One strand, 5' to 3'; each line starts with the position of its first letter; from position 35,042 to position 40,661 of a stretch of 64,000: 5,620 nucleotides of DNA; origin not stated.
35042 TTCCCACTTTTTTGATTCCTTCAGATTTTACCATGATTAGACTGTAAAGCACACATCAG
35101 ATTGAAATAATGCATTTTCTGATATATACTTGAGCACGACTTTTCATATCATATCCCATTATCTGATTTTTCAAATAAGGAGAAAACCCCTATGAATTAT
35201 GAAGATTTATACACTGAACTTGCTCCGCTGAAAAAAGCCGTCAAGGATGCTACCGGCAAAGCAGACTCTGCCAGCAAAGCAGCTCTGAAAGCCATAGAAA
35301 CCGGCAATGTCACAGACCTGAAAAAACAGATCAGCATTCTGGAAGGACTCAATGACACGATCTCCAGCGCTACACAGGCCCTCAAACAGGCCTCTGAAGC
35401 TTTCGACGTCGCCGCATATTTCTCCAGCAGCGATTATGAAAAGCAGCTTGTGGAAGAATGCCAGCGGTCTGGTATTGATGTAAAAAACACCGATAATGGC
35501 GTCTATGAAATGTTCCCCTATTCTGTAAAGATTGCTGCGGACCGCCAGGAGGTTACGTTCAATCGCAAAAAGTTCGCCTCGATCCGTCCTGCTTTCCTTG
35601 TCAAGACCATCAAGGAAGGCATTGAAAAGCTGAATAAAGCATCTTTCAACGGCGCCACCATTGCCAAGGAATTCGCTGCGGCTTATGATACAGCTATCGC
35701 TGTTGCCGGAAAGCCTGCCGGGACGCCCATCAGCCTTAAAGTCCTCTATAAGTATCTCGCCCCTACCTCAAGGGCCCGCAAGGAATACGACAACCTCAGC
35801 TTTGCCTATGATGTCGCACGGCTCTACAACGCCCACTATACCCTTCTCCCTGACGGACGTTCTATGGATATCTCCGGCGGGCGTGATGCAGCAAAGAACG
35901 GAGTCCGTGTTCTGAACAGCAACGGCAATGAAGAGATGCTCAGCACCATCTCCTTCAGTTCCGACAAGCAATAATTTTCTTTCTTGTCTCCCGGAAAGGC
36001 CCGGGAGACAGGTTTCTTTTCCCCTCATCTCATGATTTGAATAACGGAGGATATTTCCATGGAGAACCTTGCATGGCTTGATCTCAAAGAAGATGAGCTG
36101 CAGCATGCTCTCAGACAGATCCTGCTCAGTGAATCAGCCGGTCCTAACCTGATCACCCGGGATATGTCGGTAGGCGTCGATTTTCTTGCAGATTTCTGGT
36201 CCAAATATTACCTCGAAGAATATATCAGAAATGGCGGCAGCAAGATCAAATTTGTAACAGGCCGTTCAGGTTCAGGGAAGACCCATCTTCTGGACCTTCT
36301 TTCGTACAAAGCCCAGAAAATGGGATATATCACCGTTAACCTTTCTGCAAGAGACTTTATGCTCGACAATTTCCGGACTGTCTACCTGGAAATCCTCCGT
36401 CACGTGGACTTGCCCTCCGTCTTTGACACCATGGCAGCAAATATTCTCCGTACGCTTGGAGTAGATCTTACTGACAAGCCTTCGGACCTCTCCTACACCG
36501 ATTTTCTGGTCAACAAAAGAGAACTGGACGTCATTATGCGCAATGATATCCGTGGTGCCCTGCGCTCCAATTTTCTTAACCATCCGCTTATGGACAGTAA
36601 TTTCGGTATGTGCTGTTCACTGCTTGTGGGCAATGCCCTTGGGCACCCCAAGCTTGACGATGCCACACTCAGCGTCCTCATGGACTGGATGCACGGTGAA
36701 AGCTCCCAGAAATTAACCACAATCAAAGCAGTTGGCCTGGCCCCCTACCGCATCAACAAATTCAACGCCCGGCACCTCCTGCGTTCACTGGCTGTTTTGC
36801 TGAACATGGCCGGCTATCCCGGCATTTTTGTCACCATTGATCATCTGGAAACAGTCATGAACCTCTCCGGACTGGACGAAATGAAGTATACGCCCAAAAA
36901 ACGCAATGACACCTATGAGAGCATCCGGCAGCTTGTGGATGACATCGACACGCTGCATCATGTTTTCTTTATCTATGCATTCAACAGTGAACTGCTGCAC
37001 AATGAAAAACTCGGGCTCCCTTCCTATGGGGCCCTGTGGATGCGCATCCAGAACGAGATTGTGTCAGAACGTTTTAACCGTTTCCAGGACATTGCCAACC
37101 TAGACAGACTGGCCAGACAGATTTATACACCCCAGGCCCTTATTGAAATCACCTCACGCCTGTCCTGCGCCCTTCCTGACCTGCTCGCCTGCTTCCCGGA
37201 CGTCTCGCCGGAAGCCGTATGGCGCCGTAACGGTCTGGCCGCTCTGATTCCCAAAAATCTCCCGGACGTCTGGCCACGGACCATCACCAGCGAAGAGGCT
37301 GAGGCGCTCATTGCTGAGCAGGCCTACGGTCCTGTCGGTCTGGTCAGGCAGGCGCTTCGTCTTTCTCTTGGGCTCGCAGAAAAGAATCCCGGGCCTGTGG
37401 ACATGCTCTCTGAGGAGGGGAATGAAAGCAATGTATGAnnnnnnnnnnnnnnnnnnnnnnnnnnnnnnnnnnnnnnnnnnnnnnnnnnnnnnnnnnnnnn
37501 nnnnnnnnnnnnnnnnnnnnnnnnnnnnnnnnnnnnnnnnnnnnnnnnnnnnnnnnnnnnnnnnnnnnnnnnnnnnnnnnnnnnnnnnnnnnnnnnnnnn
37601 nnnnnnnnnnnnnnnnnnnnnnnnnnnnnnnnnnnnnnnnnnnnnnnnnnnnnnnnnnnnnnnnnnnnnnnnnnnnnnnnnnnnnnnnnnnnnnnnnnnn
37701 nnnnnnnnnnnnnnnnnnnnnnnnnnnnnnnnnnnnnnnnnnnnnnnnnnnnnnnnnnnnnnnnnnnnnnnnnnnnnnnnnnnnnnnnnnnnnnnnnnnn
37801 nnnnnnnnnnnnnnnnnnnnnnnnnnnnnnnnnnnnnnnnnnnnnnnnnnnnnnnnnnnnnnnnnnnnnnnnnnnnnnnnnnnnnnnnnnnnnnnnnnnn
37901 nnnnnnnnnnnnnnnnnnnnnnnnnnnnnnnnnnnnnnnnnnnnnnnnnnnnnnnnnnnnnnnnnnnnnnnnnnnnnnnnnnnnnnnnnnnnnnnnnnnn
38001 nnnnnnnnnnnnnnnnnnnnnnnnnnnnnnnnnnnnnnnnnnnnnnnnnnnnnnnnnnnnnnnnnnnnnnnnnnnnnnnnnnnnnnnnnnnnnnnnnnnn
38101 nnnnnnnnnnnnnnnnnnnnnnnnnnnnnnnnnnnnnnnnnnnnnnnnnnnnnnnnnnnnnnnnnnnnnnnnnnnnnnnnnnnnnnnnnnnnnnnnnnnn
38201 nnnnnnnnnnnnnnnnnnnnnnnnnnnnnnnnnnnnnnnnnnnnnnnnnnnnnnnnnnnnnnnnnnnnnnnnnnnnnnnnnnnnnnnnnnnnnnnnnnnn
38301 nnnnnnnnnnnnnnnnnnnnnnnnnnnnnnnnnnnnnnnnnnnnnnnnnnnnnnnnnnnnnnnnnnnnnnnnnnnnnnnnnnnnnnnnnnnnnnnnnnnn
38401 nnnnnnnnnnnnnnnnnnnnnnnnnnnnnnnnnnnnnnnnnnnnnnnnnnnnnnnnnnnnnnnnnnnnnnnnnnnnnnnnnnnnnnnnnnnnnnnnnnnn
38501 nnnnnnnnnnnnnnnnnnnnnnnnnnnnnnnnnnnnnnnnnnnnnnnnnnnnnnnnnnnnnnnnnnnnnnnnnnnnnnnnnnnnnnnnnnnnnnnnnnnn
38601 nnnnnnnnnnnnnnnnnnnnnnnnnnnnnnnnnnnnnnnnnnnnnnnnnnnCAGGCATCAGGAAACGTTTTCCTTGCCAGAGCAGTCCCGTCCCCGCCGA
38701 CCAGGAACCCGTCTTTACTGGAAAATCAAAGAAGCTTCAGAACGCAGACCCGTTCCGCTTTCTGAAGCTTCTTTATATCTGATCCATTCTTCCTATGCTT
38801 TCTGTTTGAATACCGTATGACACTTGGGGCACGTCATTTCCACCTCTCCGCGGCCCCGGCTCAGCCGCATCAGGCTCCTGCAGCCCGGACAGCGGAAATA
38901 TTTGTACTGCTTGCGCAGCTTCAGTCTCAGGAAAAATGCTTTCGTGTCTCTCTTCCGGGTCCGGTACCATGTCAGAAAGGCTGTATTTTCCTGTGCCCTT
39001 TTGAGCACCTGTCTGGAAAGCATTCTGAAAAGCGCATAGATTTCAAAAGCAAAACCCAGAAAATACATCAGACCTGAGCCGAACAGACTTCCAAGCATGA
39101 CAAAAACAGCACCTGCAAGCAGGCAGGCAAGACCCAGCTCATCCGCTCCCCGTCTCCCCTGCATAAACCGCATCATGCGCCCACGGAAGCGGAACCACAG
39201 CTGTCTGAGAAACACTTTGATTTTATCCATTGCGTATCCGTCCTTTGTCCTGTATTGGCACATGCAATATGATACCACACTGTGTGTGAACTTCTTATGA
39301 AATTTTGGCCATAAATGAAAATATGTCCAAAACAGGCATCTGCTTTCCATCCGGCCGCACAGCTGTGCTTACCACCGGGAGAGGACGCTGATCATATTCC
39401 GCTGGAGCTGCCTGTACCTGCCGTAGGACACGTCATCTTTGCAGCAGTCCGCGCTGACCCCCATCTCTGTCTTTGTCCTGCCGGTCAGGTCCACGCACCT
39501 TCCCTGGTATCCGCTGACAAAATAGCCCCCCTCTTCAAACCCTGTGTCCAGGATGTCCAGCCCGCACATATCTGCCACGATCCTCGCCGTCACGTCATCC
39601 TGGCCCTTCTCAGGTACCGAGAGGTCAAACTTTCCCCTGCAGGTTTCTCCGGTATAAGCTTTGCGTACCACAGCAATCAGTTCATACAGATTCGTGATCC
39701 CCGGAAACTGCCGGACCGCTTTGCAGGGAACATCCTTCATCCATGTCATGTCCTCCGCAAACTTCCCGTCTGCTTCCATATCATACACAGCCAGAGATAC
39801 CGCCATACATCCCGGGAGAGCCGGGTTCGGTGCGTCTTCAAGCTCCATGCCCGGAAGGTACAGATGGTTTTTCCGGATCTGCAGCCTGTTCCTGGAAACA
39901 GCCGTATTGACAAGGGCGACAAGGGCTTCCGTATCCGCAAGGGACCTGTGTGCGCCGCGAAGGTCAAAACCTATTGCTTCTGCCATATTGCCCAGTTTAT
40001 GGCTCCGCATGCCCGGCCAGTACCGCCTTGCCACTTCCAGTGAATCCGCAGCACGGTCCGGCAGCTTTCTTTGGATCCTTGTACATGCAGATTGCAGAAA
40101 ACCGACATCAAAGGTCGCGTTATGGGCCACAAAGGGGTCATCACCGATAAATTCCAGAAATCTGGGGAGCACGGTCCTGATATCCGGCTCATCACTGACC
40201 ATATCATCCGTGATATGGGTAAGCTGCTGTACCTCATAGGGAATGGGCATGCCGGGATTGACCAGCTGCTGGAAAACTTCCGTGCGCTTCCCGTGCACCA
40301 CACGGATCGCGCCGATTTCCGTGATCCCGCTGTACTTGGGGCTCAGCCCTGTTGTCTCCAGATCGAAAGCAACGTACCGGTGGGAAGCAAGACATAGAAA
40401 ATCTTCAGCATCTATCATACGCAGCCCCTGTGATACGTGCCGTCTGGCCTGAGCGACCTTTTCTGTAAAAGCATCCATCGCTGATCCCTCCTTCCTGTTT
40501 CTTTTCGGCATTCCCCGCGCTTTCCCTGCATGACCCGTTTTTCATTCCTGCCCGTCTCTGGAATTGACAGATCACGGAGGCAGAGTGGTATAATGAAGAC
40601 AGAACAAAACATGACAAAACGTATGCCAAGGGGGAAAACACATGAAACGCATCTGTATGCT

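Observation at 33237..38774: Terminator-bounded four-gene block: SF2 helicase, unknown 260-aa protein and two BrxD/DUF2791-like ATPases as a candidate orphan defence module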

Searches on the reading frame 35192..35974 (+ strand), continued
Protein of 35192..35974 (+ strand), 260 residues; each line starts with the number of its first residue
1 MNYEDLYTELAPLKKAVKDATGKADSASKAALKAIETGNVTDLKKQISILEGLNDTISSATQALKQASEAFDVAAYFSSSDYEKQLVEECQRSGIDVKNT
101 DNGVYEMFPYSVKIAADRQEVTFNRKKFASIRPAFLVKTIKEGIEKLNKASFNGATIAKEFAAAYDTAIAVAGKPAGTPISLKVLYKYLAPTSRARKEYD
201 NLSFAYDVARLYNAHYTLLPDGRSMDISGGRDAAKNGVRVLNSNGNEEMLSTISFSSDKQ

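Call 70: search_protein_representatives(alignment_id=A1)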
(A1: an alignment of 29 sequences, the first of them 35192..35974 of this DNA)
Query: 29 sequences, 258 profile positions. Proteins with E-value up to 0.001 (for the whole library): 691; up to 1e-10: 390; up to 1e-30: 80. The best 150 are listed.
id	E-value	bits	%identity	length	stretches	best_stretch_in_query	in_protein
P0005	3.0e-103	361.1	-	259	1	1-256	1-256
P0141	3.4e-102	357.6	-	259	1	1-255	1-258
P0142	1.6e-97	342.3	-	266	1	1-257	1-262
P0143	3.3e-92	324.9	-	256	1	1-254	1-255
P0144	6.5e-89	314.1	-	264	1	1-255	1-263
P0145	6.1e-88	310.9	-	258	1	1-255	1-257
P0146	2.2e-87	309.1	-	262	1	1-255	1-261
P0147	4.4e-86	304.8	-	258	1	1-253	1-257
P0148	3.9e-85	301.7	-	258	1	1-256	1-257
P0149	5.0e-83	294.8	-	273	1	1-255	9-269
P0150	8.7e-83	294.0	-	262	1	1-256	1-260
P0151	2.5e-82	292.5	-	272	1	1-256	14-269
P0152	1.5e-81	289.9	-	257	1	1-254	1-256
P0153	7.4e-81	287.7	-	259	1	1-256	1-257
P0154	2.4e-80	286.0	-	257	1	1-255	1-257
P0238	1.8e-25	106.2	-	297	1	14-245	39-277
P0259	1.5e-22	96.6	-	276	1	6-252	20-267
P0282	1.8e-20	89.7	-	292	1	2-255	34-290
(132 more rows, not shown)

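Call 81: find_related_loci(query=A1, collection=viral_contigs, flank=10000)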
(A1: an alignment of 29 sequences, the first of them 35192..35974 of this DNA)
Query A1 (260 aa) in viral_contigs; peptide patterns used: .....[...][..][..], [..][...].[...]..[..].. (x = any residue, [..] = any of these).
5 stretches matched a pattern, but none encodes a relative of the query by tblastn (E <= 1e-3).

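Call 86: find_encoding_contigs(protein=P0282, flank=8000, max_places=2)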
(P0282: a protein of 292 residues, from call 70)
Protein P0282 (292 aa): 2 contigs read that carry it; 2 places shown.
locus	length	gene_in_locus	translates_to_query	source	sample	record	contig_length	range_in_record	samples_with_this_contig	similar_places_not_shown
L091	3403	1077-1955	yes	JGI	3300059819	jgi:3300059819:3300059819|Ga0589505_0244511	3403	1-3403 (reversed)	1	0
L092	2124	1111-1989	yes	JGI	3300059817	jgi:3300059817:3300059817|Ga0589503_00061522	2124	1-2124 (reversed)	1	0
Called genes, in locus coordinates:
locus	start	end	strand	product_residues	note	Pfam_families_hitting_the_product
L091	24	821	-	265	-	PF00106:adh_short, PF08659:KR, PF13561:adh_short_C2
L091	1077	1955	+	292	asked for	-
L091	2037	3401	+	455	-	?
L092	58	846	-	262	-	PF00106:adh_short, PF08659:KR, PF13561:adh_short_C2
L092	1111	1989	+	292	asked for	-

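Call 88: find_encoding_contigs(protein=P0238, flank=8000, max_places=2)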
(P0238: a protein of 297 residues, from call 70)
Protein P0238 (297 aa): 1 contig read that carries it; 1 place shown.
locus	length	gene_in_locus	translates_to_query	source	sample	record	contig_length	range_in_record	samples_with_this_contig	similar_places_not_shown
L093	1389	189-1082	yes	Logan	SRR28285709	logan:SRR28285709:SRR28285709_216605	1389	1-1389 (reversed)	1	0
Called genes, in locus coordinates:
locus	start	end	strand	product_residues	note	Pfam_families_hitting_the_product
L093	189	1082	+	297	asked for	-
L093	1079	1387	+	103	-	?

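Call 89: find_encoding_contigs(protein=P0259, flank=8000, max_places=2)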
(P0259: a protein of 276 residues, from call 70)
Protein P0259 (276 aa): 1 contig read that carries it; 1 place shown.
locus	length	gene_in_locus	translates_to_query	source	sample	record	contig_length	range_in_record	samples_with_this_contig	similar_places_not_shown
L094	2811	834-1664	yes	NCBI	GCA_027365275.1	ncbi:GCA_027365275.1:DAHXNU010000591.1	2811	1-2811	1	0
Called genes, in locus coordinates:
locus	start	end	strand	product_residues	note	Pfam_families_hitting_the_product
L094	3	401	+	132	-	?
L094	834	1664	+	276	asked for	-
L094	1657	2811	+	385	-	?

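Call 99: search_protein_families(library=phrogs, proteins=[window:35192-35974:+], max_evalue=0.001)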
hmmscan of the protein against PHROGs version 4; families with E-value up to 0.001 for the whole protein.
window:35192-35974:+ (260 aa): 0 families

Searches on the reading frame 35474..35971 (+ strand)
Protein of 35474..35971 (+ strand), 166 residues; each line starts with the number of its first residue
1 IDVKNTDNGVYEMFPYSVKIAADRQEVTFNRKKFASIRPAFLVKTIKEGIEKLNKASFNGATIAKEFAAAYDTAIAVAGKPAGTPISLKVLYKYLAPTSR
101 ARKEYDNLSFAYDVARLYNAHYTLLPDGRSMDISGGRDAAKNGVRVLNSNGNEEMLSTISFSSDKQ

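Call 68: predict_structure(alignment_id=A4)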
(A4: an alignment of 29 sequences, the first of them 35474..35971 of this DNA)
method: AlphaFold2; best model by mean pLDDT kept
length: 166 residues; sequences in the alignment: 29
mean_pLDDT: 78.6   pTM: 0.71
mean pLDDT of the five models: 78.6, 77.6, 76.2, 75.7, 73.5
residues with pLDDT >= 90: 43; 70-90: 86; 50-70: 32; < 50: 5
segments of 3 or more residues with pLDDT < 50: none
pLDDT, mean of each block of 10 residues (from residue 1): 52 66 72 72 75 78 91 94 92 74 70 88 87 83 80 87 73
secondary structure, 60 per line:
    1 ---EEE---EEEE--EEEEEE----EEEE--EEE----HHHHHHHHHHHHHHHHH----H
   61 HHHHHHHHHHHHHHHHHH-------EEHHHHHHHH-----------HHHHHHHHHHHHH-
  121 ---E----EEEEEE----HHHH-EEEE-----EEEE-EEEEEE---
elements in order: E4-6 E10-13 E16-21 E26-29 E32-34 H39-55 H60-78 H88-95 H107-119 E129-134 H139-142 E144-147 E153-156 E158-163

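Call 72: fold_search(model_id=the predicted structure, library=pdb)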
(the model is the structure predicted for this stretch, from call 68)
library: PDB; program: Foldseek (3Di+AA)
matches with E <= 10: 251; with E <= 0.001: 0
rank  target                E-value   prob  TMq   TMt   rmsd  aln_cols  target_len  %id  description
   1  6iy8_B                8.3e-01  0.06  0.20  0.10  15.7       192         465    6  DmpR-phenol complex of Pseudomonas putida (released 2020-06-10)
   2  5gpy_A                1.3e+00  0.15  0.25  0.24  16.8       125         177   11  Crystal structure of the human TFIIE complex (released 2016-11-02)
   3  5meb_B                1.3e+00  0.13  0.25  0.35   7.9       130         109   12  Crystal structure of yeast Cdt1 C-terminal domain (released 2017-05-17)
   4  5uj7_A                1.5e+00  0.25  0.35  0.19  13.9       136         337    9  Structure of the active form of human Origin Recognition Complex ATPase motor module, complex subunitS 1, 4, 5 (released 2017-02-08)
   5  5ujm_A                1.5e+00  0.25  0.35  0.19  13.9       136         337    9  Structure of the active form of human Origin Recognition Complex and its ATPase motor module (released 2017-02-08)
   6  8s0e_G                1.5e+00  0.25  0.35  0.19  12.9       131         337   12  H. sapiens OCCM bound to double stranded DNA (released 2024-10-02)
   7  9gm7_C                1.5e+00  0.14  0.30  0.14  13.6       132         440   14  MukBEF in a nucleotide-bound state with open neck gate (monomer) (released 2025-03-26)
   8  8zf0_A                1.6e+00  0.14  0.27  0.13  13.3       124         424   11  pRib-ADP bound OsEDS1-PAD4-ADR1 complex (released 2024-11-13)
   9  1iyb_A                1.6e+00  0.06  0.12  0.10  10.7        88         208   10  Crystal Structure of the Nicotiana glutinosa Ribonuclease NW (released 2003-08-05)
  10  4wi1_B                1.6e+00  0.02  0.14  0.06  18.2       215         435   10  Crystal Structure of Prolyl-tRNA synthetase (ProRS, Proline--tRNA ligase) from Plasmodium falciparum in complex with T (released 2016-05-04)
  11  5xij_A                1.8e+00  0.15  0.14  0.06   5.0        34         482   12  Crystal Structure of Toxoplasma gondii Prolyl-tRNA Synthetase (TgPRS) in complex with Inhibitor 9 (released 2018-03-07)
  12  9gm7_D                1.8e+00  0.14  0.31  0.20  13.3       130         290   11  MukBEF in a nucleotide-bound state with open neck gate (monomer) (released 2025-03-26)
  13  2qby_A                1.8e+00  0.10  0.27  0.15  16.2       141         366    9  Crystal structure of a heterodimer of Cdc6/Orc1 initiators bound to origin DNA (from S. solfataricus) (released 2007-09-11)
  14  7tjj_I                1.8e+00  0.10  0.27  0.14  15.9       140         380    6  S. cerevisiae ORC bound to 84 bp ARS1 DNA and Cdc6 (state 1) with docked Orc6 N-terminal domain (released 2022-10-05)
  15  1nj2                  1.8e+00  0.09  0.14  0.06   9.4        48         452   23  Crystal structure of Prolyl-tRNA Synthetase from Methanothermobacter thermautotrophicus (released 2003-03-04)
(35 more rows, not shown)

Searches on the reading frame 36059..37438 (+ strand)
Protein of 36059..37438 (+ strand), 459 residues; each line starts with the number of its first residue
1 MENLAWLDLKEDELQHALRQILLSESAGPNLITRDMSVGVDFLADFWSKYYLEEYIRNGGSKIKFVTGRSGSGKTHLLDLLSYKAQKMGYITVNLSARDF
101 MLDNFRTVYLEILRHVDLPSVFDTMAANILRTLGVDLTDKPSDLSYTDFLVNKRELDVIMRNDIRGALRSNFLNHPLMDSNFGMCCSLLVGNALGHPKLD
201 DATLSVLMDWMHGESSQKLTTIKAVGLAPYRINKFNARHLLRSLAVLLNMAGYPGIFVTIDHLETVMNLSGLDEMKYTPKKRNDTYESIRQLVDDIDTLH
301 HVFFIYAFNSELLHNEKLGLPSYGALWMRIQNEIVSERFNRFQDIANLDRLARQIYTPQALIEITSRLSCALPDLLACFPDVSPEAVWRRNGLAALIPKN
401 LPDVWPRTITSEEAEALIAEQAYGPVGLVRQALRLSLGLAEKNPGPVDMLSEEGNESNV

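Call 3: search_protein_families(library=pfam, proteins=[window:36059-37438:+], max_evalue=0.01)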
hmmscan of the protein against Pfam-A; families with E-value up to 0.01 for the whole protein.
window:36059-37438:+ (459 aa): 4 families
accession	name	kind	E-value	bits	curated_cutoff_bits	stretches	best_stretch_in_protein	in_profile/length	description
PF10923.14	BrxC_BrxD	-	7.6e-28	98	22.2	1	54-341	42-323/414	BREX system ATP-binding protein BrxC/D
PF13401.12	AAA_22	-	7.4e-05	23.5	27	1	62-122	6-64/130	AAA domain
PF13191.12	AAA_16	-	0.0013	19.7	32.6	1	57-134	20-103/167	AAA ATPase domain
PF01637.24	ATPase_2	-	0.0028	17.9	33.2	1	51-90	10-49/225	ATPase domain predominantly from Archaea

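Call 4: search_protein_families(library=padloc, proteins=[window:36059-37438:+], max_evalue=0.01)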
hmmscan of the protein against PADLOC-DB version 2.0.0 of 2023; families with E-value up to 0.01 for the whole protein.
window:36059-37438:+ (459 aa): 3 families
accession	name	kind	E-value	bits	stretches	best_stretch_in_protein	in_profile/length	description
PDLC02494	BrxD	-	1.1e-16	59.1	1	55-344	46-319/440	BrxD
PDLC03959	SngB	-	3.7e-15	53.9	1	55-344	48-325/439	-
PDLC04140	mad8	-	0.0022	15.6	1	65-155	31-99/314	mads_8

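Call 5: search_protein_families(library=ncbifam, proteins=[window:36059-37438:+], max_evalue=0.01)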
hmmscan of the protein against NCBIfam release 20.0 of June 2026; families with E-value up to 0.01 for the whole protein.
window:36059-37438:+ (459 aa): 4 families
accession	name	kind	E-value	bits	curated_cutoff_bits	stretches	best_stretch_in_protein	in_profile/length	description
NF033438.1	BREX_BrxD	equivalog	2e-16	60.1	350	1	55-346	42-317/423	BREX system ATP-binding protein BrxD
TIGR03420.1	DnaA_homol_Hda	equivalog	0.00081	19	194.8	1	52-100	29-77/226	DnaA regulatory inactivator Hda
TIGR02673.1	FtsE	equivalog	0.0019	17.9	264.85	1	62-94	29-62/214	cell division ATP-binding protein FtsE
NF006616.1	PRK09183.1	subfamily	0.0085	15.4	300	0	67-103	106-142/253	IS21-like element helper ATPase IstB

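Call 99: search_protein_families(library=phrogs, proteins=[window:36059-37438:+], max_evalue=0.001)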
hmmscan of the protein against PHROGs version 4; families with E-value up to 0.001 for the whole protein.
window:36059-37438:+ (459 aa): 0 families

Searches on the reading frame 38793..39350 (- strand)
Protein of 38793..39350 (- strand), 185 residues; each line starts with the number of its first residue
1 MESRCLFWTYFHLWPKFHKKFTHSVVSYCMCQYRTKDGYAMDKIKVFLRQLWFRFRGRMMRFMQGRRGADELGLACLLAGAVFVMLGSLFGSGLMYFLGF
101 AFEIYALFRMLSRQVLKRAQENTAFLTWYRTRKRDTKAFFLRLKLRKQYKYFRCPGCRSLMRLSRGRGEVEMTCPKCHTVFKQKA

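Call 36: search_protein_families(library=pfam, proteins=[window:38793-39350:-], max_evalue=0.001)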
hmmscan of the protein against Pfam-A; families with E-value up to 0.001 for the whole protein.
window:38793-39350:- (185 aa): 2 families
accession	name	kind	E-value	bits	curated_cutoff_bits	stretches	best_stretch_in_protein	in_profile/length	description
PF23547.1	Zn_ribbon_FGT1_1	-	0.00041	20.3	27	1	152-179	3-28/35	FORGETTER1 first zinc ribbon domain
PF01485.27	IBR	-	0.00044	20.7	24.3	1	138-181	5-51/65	IBR domain, a half RING-finger domain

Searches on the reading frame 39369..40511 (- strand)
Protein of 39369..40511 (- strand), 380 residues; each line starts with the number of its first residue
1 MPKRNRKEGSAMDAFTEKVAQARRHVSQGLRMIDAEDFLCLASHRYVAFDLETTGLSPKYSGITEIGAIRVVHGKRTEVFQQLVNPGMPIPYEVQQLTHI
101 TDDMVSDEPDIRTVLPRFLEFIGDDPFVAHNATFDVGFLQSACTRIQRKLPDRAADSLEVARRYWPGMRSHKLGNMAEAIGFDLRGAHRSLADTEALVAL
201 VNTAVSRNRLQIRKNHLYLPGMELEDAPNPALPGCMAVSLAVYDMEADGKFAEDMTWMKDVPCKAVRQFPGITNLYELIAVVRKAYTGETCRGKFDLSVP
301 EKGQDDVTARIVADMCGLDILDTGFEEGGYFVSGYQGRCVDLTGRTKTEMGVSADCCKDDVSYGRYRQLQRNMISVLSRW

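Call 36: search_protein_families(library=pfam, proteins=[window:39369-40511:-], max_evalue=0.001)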
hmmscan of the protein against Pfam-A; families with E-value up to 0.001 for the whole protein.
window:39369-40511:- (380 aa): 4 families
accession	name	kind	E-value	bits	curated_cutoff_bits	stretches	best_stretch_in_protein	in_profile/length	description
PF00929.31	RNase_T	-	1.4e-34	120.5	24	1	47-200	1-163/164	Exonuclease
PF24585.1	YunG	-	2.8e-06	27.9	27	1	276-344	3-75/116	YunG protein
PF13482.12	RNase_H_2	-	2.8e-06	27.8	22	1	49-185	3-118/165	RNase_H superfamily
PF16473.11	Rv2179c-like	-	0.00015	22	27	1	47-202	3-174/177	3'-5' exoribonuclease Rv2179c-like domain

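Call 73: find_encoding_contigs(protein=window:39369-40511:-, flank=10000, max_places=6)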
Protein window:39369-40511:- (380 aa): no gene with exactly this product is on record in the collection.
